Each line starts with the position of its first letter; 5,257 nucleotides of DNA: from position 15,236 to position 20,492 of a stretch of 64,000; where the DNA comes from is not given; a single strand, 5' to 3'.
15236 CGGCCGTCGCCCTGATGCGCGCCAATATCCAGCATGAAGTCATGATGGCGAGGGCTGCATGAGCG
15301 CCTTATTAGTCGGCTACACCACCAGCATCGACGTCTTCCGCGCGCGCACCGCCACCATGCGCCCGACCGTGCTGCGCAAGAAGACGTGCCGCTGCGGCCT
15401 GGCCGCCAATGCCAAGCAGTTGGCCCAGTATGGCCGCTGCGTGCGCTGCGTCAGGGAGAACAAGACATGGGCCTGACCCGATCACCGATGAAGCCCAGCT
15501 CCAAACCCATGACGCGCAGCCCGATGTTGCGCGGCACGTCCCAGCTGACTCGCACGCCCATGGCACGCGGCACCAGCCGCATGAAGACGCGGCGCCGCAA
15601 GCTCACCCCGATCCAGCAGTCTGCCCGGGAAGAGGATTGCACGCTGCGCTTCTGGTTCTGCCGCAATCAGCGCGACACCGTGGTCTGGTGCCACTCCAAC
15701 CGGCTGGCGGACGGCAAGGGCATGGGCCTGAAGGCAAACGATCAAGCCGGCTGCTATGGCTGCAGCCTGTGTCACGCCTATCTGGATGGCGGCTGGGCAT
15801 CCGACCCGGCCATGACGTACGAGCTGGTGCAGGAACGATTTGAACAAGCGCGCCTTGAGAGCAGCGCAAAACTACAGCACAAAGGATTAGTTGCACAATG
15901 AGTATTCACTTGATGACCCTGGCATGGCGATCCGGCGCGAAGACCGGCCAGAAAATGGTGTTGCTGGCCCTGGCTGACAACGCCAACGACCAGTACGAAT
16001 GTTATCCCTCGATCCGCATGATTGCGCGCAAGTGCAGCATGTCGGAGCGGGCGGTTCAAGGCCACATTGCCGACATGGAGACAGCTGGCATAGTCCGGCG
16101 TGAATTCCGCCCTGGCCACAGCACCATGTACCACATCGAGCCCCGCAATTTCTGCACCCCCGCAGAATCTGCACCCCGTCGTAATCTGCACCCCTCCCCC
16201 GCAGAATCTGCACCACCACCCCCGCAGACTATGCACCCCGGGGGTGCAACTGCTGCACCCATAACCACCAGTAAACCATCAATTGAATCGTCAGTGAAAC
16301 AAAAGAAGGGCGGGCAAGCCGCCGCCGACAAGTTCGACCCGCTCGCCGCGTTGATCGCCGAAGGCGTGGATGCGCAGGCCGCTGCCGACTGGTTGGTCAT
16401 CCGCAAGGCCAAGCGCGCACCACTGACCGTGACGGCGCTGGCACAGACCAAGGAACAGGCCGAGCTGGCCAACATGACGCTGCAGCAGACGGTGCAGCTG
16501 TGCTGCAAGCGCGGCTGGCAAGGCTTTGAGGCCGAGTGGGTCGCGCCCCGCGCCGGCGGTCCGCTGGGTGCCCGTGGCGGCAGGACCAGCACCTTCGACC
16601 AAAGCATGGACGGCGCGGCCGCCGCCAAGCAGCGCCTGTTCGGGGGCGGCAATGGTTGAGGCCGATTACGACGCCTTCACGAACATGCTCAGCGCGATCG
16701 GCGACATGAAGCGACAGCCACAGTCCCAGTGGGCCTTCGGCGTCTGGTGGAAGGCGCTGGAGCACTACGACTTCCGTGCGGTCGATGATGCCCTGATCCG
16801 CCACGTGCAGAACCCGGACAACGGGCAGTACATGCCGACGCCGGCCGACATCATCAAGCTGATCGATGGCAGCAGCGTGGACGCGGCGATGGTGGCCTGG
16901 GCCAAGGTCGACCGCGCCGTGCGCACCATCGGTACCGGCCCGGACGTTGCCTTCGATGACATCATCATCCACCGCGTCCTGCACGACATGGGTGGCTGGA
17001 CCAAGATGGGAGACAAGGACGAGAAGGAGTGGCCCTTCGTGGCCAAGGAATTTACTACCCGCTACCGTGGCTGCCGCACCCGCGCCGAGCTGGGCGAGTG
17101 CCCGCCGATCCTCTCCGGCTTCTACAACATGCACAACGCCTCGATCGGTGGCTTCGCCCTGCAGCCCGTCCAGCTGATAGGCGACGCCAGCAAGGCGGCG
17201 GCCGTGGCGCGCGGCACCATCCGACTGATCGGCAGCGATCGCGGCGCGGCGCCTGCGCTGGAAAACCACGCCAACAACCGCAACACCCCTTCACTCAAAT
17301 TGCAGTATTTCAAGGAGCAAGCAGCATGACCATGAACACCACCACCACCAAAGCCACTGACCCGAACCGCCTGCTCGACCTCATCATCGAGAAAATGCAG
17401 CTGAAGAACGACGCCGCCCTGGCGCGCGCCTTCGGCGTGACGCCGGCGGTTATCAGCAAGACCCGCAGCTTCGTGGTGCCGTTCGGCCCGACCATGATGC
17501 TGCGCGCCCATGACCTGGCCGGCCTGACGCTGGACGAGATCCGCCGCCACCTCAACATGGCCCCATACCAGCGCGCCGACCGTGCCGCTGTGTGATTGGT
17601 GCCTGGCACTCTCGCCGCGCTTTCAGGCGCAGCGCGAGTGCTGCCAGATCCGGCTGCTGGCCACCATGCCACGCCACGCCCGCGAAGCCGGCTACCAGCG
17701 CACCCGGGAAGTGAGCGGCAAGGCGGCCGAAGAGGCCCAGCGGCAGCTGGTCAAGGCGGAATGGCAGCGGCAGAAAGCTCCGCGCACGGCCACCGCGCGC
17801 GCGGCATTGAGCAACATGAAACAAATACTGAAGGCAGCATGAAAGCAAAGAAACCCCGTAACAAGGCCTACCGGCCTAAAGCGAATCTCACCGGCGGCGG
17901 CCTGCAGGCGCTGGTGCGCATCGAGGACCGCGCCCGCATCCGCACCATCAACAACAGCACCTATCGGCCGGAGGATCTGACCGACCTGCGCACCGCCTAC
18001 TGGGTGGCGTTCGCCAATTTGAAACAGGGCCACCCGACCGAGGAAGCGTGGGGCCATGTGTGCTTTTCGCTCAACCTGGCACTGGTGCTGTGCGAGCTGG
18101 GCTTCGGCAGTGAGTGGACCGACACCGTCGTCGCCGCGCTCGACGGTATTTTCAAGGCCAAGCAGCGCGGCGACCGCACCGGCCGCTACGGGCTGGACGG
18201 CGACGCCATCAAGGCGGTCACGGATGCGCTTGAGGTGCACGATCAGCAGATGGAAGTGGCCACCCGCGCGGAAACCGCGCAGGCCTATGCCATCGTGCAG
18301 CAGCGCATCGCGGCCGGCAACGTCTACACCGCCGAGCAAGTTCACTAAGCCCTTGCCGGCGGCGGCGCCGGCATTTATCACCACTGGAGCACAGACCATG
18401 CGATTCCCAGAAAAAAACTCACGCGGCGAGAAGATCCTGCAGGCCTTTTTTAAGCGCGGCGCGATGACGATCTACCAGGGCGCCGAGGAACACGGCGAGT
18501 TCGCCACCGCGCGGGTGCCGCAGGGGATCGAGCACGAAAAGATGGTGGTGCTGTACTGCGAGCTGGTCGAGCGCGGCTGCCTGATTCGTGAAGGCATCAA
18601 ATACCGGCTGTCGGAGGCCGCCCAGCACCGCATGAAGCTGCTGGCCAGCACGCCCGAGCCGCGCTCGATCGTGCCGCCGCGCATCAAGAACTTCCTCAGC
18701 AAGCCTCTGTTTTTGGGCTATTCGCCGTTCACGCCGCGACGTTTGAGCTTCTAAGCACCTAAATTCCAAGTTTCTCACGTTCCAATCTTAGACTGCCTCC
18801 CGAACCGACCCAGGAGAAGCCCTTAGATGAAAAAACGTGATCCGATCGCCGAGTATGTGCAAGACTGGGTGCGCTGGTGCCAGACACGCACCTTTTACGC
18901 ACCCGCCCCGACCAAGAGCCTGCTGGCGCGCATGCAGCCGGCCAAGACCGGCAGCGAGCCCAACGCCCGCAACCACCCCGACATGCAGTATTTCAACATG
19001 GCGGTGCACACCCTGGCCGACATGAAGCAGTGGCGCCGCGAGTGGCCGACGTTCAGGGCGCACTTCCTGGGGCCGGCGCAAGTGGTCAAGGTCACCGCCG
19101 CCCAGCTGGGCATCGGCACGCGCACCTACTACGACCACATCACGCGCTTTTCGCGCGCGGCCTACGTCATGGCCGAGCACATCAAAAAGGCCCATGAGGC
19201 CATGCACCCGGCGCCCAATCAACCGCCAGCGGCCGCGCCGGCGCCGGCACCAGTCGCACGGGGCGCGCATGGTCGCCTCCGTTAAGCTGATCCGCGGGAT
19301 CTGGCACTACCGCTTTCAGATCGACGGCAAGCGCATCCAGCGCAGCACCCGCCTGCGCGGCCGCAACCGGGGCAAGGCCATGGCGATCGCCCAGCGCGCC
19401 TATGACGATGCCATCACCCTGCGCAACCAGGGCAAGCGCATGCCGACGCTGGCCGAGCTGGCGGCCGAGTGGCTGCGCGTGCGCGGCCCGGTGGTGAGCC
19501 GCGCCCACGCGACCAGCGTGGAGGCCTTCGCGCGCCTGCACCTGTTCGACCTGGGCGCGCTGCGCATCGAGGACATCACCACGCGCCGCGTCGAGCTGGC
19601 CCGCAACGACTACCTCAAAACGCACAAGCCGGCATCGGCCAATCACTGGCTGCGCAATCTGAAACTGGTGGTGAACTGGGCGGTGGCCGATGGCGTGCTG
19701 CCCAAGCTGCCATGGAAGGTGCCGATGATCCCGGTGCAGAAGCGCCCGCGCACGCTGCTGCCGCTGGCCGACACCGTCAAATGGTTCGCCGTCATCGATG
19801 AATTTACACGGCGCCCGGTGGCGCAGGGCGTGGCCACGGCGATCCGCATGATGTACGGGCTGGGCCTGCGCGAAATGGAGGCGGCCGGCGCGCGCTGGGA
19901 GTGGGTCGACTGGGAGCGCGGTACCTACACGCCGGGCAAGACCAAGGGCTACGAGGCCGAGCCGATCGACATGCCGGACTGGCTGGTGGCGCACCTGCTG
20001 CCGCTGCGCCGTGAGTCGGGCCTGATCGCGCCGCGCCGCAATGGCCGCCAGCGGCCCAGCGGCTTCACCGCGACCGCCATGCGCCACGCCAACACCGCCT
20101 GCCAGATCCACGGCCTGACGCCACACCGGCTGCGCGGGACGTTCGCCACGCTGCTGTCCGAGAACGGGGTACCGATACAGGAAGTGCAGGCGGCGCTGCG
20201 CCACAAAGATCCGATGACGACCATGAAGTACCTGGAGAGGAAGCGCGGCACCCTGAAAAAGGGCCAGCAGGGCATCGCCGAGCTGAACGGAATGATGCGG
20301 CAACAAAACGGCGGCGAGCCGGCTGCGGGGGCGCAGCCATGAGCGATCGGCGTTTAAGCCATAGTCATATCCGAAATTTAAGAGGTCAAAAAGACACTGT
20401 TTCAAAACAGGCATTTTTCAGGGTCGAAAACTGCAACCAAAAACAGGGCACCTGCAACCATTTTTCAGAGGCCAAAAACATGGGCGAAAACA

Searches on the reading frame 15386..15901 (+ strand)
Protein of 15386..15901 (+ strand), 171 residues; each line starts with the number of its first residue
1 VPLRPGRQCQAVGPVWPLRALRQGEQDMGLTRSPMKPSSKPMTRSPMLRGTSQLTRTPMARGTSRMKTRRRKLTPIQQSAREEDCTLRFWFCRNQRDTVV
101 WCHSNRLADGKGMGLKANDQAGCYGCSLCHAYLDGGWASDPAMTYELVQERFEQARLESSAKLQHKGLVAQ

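Call 53: search_protein_families(library=phrogs, proteins=[window:15386-15901:+], max_evalue=0.001)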
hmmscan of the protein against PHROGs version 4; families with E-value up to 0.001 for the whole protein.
window:15386-15901:+ (171 aa): 1 family
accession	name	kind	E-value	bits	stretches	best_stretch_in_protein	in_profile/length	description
phrog_131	-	DNA, RNA and nucleotide metabolism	1.2e-19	71.8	1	66-170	24-125/131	HNH endonuclease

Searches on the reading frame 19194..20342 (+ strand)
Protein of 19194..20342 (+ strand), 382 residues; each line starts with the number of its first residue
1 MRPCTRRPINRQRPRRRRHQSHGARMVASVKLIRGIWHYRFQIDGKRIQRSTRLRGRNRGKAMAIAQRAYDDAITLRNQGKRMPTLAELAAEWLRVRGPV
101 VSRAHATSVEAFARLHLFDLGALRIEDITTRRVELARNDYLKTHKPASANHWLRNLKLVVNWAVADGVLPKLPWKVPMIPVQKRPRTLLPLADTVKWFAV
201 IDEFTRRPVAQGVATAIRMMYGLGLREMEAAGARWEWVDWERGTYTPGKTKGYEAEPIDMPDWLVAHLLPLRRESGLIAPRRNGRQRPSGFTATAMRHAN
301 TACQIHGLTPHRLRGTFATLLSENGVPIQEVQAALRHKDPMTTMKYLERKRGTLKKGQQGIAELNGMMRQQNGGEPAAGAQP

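Call 53: search_protein_families(library=phrogs, proteins=[window:19194-20342:+], max_evalue=0.001)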
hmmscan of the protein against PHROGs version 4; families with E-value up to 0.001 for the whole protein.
window:19194-20342:+ (382 aa): 4 families
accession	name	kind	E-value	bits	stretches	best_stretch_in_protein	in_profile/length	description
phrog_1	-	integration and excision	2.5e-48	166.8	1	34-349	121-435/611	integrase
phrog_216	-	integration and excision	3.7e-15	56.8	1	214-354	77-229/301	integrase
phrog_7685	-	integration and excision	0.00025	21.7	1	308-345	181-218/240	integrase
phrog_23271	-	unknown function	0.00048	21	1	308-350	9-51/67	-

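Call 107: find_related_loci(query=window:19194-20342:+, collection=viral_contigs, flank=10000)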
Query window:19194-20342:+ (382 aa) in viral_contigs; peptide patterns used: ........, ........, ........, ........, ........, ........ (x = any residue, [..] = any of these).
16 stretches matched a pattern; 14 encode a relative of the query (tblastn E <= 1e-3); 14 distinct loci.
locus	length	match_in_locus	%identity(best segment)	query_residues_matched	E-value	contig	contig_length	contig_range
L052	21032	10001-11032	59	35-381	3e-130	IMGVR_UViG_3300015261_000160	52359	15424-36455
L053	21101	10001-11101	57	12-378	6e-129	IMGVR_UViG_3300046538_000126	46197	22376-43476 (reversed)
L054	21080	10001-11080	57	13-378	2e-127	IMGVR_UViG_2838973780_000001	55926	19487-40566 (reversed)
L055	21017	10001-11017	52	25-367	4e-112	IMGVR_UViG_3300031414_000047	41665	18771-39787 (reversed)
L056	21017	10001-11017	53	25-367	1e-111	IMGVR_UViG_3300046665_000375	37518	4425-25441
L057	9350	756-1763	52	36-374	2e-107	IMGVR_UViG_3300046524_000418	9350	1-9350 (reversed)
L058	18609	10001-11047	52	26-379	2e-107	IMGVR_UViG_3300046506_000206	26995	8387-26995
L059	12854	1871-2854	52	36-367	1e-106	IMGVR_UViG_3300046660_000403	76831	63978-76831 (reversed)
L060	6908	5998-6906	57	17-323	1e-105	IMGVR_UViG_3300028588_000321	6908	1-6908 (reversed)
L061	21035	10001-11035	50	36-382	4e-105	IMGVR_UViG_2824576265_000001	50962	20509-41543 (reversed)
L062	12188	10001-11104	48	12-382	2e-103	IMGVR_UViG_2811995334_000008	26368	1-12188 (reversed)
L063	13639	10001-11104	49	10-378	3e-103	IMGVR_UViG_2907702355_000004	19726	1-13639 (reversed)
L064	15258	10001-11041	50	24-372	2e-98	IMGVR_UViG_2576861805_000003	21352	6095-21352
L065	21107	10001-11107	50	14-378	9e-103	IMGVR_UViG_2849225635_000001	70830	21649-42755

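Call 110: search_protein_families(library=pfam, proteins=[window:19194-20342:+], max_evalue=0.01)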
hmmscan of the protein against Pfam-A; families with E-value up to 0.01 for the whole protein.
window:19194-20342:+ (382 aa): 2 families
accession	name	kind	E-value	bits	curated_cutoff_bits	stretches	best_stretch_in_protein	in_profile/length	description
PF00589.27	Phage_integrase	-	1.5e-15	57.8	27.1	1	214-348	25-167/172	Phage integrase family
PF22022.2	Phage_int_M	-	1.9e-06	28.5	27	1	87-168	2-84/96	Phage integrase central domain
